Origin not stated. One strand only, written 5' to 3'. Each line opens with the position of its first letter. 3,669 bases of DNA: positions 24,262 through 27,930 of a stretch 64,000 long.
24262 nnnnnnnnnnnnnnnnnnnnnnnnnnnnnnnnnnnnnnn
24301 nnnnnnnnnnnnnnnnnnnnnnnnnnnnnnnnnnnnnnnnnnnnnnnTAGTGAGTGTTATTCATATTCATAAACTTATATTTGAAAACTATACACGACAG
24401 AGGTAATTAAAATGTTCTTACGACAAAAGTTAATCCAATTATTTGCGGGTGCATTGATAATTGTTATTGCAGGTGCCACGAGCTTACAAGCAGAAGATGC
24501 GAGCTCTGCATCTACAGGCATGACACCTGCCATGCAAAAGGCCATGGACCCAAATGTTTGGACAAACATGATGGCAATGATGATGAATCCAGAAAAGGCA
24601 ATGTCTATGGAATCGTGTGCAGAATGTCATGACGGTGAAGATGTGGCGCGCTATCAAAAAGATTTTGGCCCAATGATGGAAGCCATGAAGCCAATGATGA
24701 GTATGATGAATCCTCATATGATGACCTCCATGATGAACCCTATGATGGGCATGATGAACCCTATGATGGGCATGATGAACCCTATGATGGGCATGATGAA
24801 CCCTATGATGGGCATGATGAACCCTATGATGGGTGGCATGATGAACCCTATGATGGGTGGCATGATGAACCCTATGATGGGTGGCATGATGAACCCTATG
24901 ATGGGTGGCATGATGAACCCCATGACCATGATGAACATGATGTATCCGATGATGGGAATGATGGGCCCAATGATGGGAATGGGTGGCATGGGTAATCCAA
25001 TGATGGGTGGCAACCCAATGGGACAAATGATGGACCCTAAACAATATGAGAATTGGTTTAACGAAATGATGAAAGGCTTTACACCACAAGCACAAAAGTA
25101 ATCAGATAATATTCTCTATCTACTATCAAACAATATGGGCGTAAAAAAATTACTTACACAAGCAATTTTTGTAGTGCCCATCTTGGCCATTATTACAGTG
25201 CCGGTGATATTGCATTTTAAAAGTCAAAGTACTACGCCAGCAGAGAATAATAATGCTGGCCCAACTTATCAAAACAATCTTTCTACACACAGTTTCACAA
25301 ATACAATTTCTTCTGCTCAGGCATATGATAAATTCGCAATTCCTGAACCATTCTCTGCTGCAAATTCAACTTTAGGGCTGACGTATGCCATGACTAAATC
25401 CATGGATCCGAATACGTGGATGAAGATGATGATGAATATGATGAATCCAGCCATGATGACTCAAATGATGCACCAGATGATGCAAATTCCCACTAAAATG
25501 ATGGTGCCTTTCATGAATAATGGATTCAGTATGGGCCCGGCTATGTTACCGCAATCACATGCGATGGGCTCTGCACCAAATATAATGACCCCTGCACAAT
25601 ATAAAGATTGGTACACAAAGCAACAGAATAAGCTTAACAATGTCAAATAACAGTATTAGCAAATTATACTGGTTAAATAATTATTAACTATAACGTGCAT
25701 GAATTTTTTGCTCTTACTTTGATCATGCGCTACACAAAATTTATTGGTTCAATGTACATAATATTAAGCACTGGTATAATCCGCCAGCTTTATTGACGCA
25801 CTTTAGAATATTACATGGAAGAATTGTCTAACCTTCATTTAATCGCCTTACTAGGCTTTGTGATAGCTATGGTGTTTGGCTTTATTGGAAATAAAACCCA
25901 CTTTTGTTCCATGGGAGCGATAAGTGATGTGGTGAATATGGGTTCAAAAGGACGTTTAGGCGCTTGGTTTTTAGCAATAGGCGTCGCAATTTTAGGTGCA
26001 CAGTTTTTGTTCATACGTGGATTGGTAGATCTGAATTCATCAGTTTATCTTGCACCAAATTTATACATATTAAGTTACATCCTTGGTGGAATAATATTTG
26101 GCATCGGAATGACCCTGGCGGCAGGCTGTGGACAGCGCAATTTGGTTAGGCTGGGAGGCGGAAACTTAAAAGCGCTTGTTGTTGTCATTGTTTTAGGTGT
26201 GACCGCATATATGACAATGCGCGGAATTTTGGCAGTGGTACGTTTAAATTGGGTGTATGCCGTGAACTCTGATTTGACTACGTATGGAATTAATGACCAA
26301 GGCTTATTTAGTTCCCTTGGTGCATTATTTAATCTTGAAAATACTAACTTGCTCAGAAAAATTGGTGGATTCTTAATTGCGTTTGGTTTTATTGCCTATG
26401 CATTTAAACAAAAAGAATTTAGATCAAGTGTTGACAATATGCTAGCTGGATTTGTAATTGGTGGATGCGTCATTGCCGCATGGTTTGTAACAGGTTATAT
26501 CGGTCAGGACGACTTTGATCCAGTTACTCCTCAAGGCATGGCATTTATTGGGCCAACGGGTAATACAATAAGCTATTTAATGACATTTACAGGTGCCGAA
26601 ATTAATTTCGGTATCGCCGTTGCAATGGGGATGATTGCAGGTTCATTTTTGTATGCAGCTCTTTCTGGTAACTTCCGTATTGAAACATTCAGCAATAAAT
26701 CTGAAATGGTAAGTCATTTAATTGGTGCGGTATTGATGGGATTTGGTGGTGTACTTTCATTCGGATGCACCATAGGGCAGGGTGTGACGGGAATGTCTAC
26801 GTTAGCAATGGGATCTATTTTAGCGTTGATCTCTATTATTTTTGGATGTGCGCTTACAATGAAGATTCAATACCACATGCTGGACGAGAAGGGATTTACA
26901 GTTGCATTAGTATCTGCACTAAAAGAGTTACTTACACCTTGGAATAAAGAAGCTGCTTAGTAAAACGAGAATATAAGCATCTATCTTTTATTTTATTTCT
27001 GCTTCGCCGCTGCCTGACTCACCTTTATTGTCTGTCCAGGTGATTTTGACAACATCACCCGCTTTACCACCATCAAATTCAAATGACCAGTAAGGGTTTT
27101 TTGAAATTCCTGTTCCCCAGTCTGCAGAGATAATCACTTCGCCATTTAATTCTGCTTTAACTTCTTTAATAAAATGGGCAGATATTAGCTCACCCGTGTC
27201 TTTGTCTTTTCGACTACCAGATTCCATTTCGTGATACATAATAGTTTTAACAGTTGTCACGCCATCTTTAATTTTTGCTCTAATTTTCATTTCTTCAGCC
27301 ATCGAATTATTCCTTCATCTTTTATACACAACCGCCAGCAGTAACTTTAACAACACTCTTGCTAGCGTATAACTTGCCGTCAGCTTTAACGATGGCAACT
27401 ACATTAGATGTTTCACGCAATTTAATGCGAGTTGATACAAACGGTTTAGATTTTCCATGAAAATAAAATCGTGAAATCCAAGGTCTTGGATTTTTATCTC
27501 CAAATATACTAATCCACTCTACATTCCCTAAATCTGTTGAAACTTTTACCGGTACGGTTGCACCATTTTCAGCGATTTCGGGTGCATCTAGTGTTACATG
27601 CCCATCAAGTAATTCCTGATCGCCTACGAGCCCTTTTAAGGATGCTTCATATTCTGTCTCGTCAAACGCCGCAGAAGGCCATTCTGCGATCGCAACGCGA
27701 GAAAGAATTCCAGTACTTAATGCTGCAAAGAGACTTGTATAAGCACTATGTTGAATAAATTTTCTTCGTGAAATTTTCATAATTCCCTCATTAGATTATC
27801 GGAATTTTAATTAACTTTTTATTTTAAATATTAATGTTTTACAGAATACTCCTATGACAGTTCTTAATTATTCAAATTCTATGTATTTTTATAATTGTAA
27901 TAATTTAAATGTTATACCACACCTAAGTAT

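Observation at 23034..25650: Three consecutive secreted methionine-rich proteins forming an apparently undescribed family next to sulfur-oxidation genes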

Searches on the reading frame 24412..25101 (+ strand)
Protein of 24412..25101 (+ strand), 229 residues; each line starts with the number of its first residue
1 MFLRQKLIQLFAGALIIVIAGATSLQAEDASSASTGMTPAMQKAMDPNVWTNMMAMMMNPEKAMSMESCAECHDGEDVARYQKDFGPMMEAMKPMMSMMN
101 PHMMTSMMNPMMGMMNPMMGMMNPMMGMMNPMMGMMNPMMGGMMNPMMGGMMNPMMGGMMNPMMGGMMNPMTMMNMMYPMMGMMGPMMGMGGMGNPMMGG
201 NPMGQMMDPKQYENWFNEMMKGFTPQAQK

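Call 3: search_protein_families(library=pfam, proteins=[window:24412-25101:+], max_evalue=1)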
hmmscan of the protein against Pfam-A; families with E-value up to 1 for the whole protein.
window:24412-25101:+ (229 aa): 1 family
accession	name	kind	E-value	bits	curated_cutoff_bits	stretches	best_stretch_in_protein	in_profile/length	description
PF09086.16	DUF1924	-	0.17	12.7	22.5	1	62-106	22-64/96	Domain of unknown function (DUF1924)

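Call 4: search_protein_families(library=ncbifam, proteins=[window:24412-25101:+], max_evalue=1)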
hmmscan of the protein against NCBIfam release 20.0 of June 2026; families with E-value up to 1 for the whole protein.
window:24412-25101:+ (229 aa): 0 families

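Call 22: find_homologous_proteins(query=window:24412-25101:+)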
Query window:24412-25101:+ (229 aa): 207 proteins with E <= 0.001 among 8000 candidates; the best 120 are listed.
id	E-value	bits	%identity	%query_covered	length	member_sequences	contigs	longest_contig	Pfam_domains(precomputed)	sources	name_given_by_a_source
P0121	3.5e-132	457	100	100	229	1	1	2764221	-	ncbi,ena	-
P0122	2.1e-81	291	64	41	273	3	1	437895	-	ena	-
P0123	1.0e-65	240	66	48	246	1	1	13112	-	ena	-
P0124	1.3e-64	236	69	46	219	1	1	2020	-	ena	-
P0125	3.9e-64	234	58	41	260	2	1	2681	-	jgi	-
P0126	3.3e-63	231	69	55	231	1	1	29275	-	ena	-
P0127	1.9e-62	229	71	48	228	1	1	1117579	-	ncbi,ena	-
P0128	1.6e-58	216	44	92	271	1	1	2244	-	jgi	jgi:hypothetical protein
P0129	3.2e-57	212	64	41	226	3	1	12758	-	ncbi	-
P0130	7.4e-57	211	63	39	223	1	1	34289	-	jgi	jgi:hypothetical protein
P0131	2.8e-56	209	64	41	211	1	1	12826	-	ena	-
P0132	6.5e-56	208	59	41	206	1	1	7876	-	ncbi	-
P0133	3.6e-55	205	65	41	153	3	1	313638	-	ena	-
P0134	3.7e-55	205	57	39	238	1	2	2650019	-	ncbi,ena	-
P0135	4.9e-55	205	67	40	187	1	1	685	-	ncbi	-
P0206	2.5e-35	140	45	48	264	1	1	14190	-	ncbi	-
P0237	2.2e-24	105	40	62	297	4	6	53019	-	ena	-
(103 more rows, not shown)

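Call 31: find_encoding_contigs(protein=P0237, flank=9000, max_places=2)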
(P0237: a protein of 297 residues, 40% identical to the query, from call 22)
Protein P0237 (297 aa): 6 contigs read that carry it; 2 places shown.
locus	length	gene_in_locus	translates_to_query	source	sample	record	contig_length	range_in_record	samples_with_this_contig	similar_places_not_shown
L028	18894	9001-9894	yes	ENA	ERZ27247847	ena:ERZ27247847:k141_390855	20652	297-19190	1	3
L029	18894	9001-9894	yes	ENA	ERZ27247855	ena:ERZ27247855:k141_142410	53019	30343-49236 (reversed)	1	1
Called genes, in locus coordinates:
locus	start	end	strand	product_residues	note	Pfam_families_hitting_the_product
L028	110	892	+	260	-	PF12048:DUF3530, PF12697:Abhydrolase_6 (weak), PF12048:DUF3530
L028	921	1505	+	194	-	-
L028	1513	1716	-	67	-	-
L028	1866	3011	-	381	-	PF04143:Sulf_transp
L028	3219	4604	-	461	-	PF03349:Toluene_X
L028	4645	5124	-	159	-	PF02635:DsrE (faint), PF13686:DrsE_2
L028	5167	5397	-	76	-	PF01206:TusA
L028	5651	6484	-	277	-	PF21342:SoxA-TsdA_cyt-c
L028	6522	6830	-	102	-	PF08770:SoxZ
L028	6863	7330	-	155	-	PF13501:SoxY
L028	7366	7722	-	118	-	PF13442:Cytochrome_CBB3 (weak), PF00034:Cytochrom_C (weak)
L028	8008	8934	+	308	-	PF03625:DUF302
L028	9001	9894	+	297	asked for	-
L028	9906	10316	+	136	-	-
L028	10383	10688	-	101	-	-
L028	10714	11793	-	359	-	PF00085:Thioredoxin (faint), PF13899:Thioredoxin_7, PF13098:Thioredoxin_2, PF13899:Thioredoxin_7 (weak)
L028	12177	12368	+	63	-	-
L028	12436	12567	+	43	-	-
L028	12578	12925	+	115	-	-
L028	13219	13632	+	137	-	PF00085:Thioredoxin (faint), PF13098:Thioredoxin_2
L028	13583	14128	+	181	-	-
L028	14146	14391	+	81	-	-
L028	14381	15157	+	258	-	PF12048:DUF3530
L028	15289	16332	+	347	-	PF01636:APH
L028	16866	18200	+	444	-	PF03721:UDPG_MGDP_dh_N, PF00984:UDPG_MGDP_dh, PF03720:UDPG_MGDP_dh_C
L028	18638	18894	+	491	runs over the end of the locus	PF22341:GSPE_N1E, PF25199:nSTAND_NTPase5 (faint), PF00437:T2SSE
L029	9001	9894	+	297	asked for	-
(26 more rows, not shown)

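Call 32: find_encoding_contigs(protein=P0206, flank=9000, max_places=2)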
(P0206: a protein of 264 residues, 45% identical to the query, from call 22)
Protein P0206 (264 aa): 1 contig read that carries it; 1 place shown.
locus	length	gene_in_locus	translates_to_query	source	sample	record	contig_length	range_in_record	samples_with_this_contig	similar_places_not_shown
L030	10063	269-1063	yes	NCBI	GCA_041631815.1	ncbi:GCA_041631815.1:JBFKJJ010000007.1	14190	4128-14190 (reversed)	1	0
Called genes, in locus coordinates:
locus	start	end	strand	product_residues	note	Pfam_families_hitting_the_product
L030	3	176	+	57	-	?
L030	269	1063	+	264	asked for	-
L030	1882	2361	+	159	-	PF04143:Sulf_transp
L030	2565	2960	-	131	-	PF00589:Phage_integrase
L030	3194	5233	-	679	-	PF02018:CBM_4_9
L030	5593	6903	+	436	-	PF04616:Glyco_hydro_43 (faint), PF13088:BNR_2 (faint)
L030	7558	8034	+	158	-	PF11008:DUF2846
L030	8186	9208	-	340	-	PF00211:Guanylate_cyc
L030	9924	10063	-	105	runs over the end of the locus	-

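Call 44: predict_structure(alignment_id=A2)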
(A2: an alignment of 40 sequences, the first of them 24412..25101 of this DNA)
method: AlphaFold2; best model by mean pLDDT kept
length: 229 residues; sequences in the alignment: 40
mean_pLDDT: 63.6   pTM: 0.33
mean pLDDT of the five models: 63.6, 63.4, 61.7, 61.6, 61.1
residues with pLDDT >= 90: 14; 70-90: 95; 50-70: 24; < 50: 96
segments of 3 or more residues with pLDDT < 50: 31-34, 117-206
pLDDT, mean of each block of 10 residues (from residue 1): 88 89 63 62 82 82 80 86 89 83 72 54 42 47 40 42 41 44 41 38 57 81 59
secondary structure, 60 per line:
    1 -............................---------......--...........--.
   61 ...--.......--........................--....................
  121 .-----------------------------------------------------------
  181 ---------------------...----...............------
elements in order: H2-29 H39-44 H47-57 H60-63 H66-72 H75-98 H101-121 H209-223

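Call 46: fold_search(model_id=the predicted structure, library=pdb)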
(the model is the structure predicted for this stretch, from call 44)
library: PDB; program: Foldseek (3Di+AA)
matches with E <= 10: 1; with E <= 0.001: 0
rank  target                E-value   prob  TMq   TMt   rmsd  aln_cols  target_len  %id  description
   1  4u1g_A                1.0e+01  0.02  0.10  0.08  15.8        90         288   13  Plasmodium falciparum reticulocyte-binding protein homologue 5 (PfRH5) bound to monoclonal antibody QA1 (released 2014-08-13)

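Call 61: search_protein_families(library=pfam, proteins=[P0237, L028:8008-8934:+, L028:9906-10316:+], max_evalue=0.1)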
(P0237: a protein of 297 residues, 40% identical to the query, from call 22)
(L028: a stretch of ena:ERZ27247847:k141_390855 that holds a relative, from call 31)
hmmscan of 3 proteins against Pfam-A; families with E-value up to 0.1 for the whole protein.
P0237 (297 aa): 1 family
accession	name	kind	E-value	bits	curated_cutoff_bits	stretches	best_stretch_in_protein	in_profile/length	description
PF06403.16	Lamprin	-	0.012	16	34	1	176-208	42-74/91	Lamprin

L028:8008-8934:+ (308 aa): 1 family
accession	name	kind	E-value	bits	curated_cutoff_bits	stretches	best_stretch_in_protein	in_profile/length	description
PF03625.19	DUF302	-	2.2e-10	40.7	23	1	213-265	11-62/63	Domain of unknown function DUF302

L028:9906-10316:+ (136 aa): 1 family
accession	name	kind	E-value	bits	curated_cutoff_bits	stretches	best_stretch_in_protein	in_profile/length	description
PF08139.17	LPAM_1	-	0.00086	20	20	1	2-19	1-18/18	Prokaryotic membrane lipoprotein lipid attachment site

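Call 69: search_protein_families(library=pfam, alignment_id=A3, max_evalue=1)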
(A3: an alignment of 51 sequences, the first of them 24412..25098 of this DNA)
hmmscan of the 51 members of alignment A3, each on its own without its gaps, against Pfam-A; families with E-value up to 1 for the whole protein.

A. member 1, window:24412-25098:+ (229 aa): 1 family
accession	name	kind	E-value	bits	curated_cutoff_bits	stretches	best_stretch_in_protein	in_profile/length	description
PF09086.16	DUF1924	-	0.17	12.7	22.5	1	62-106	22-64/96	Domain of unknown function (DUF1924)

B. families by the number of members that match (of 51 scanned): 30 families (the first 25 are shown)
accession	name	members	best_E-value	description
PF09086.16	DUF1924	6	0.00077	Domain of unknown function (DUF1924)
PF14522.11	Cytochrome_C7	4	0.068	Cytochrome c7 and related cytochrome c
PF23195.1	UBQLN1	2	1.3e-10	Ubiquilin-1-like domain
PF06078.17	DUF937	2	0.00035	Bacterial protein of unknown function (DUF937)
PF02375.23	JmjN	2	0.22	jmjN domain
PF16730.10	DnaGprimase_HBD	1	3.6e-05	DnaG-primase C-terminal, helicase-binding domain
PF14360.12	PAP2_C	1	0.0079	PAP2 superfamily C-terminal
PF06403.16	Lamprin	1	0.012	Lamprin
PF01130.27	CD36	1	0.022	CD36 family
PF13808.11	DDE_Tnp_1_assoc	1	0.024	DDE_Tnp_1-associated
PF13503.11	DUF4123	1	0.031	Domain of unknown function (DUF4123)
PF19168.5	DUF5850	1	0.037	Family of unknown function (DUF5850)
PF04393.18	DUF535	1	0.041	Protein of unknown function (DUF535)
PF15423.11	FLYWCH_N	1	0.045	FLYWCH-type zinc finger-containing protein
PF23401.1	HTH_Card1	1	0.062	Card1 hinge domain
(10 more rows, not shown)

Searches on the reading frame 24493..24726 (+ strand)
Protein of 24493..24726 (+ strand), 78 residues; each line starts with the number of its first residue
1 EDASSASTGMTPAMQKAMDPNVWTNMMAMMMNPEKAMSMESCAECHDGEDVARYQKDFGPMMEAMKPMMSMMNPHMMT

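Call 100: search_protein_families(library=pfam, proteins=[window:24493-24726:+], max_evalue=10)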
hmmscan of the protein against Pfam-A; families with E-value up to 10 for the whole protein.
window:24493-24726:+ (78 aa): 3 families
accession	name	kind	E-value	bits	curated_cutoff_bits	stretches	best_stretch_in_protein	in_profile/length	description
PF14522.11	Cytochrome_C7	-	0.051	13.9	24.8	1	35-52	43-54/67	Cytochrome c7 and related cytochrome c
PF14864.11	Alkyl_sulf_C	-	0.087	13.5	27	1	10-40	3-33/125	Alkyl sulfatase C-terminal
PF09086.16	DUF1924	-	0.1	13.4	22.5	1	35-76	22-61/96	Domain of unknown function (DUF1924)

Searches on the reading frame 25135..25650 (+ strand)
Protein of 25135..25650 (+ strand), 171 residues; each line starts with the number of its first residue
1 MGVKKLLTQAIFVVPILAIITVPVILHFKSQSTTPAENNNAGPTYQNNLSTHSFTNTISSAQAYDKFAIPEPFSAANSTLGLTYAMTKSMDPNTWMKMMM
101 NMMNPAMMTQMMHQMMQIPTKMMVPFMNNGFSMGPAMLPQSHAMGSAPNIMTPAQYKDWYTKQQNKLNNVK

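Call 3: search_protein_families(library=pfam, proteins=[window:25135-25650:+], max_evalue=1)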
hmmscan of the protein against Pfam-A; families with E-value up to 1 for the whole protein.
window:25135-25650:+ (171 aa): 1 family
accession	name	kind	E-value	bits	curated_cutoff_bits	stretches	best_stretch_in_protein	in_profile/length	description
PF04393.18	DUF535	-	0.041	13.6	27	1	83-134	11-62/281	Protein of unknown function (DUF535)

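Call 4: search_protein_families(library=ncbifam, proteins=[window:25135-25650:+], max_evalue=1)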
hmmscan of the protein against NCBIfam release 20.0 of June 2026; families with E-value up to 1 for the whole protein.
window:25135-25650:+ (171 aa): 0 families

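Call 74: find_homologous_proteins(query=A4)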
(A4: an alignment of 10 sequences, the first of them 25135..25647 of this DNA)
Query A4 (10 sequences) (171 aa, profile of the alignment): 35 proteins with E <= 0.001 among 2398 candidates.
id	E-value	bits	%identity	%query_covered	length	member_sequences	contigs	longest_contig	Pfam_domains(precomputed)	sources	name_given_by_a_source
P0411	4.4e-61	224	34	95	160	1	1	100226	-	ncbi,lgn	-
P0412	5.3e-56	207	32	95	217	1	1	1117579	-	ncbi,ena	-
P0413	1.5e-55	206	31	92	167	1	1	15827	-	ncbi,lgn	ncbi:MAG: hypothetical protein AB8B92_09535 [Gammaproteobacteria bacterium]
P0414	3.7e-54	201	28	92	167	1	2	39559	-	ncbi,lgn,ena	-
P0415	5.0e-53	197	42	95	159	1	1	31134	-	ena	-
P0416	7.0e-53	197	100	100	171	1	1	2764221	-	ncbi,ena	-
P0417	7.2e-52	194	36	95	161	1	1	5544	-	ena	-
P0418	3.3e-48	182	28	92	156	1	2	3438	-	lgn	-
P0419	1.2e-45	173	34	96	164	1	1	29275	-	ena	-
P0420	5.9e-45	171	38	92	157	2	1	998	-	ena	-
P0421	9.8e-45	170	26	95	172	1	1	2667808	-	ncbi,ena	-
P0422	5.0e-44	168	32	94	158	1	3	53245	-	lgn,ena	-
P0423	4.1e-43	165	34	92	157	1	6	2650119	-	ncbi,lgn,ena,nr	ncbi:MAG: hypothetical protein GKR92_03185 [Gammaproteobacteria bacterium]|nr:MAG: hypothetical prot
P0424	5.4e-43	165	33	95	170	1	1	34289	-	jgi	jgi:hypothetical protein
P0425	2.0e-42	163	38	96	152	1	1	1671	-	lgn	-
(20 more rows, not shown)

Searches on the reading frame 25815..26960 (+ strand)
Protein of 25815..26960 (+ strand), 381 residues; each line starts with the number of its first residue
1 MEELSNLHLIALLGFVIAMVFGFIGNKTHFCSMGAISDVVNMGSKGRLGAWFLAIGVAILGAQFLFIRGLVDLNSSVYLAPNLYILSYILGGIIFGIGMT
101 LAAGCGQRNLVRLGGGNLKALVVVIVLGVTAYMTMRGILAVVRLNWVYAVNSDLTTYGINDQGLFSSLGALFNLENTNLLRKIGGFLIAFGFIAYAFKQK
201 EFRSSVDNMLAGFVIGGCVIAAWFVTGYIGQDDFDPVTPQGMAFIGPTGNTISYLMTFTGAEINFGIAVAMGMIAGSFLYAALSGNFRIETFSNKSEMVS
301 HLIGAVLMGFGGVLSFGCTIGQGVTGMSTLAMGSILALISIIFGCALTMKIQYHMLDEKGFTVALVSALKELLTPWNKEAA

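Call 7: search_protein_families(library=pfam, proteins=[window:25815-26960:+], max_evalue=0.001)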
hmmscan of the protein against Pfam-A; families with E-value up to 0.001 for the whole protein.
window:25815-26960:+ (381 aa): 1 family
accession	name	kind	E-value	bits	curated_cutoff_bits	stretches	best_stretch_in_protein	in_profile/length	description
PF04143.19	Sulf_transp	-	2.7e-62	211.5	27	1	28-346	2-309/310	Sulphur transport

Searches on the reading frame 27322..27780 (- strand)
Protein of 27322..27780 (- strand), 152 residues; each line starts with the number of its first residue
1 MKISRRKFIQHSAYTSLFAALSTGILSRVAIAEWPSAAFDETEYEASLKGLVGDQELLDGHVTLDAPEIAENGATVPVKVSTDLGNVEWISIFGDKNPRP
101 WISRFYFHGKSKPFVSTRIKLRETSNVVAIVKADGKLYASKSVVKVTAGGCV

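Call 7: search_protein_families(library=pfam, proteins=[window:27322-27780:-], max_evalue=0.001)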
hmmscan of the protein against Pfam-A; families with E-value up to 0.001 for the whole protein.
window:27322-27780:- (152 aa): 1 family
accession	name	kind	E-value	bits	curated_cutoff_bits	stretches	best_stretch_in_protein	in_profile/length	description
PF13501.12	SoxY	-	1.6e-31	109.2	28.4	1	51-151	4-112/112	Sulfur oxidation protein SoxY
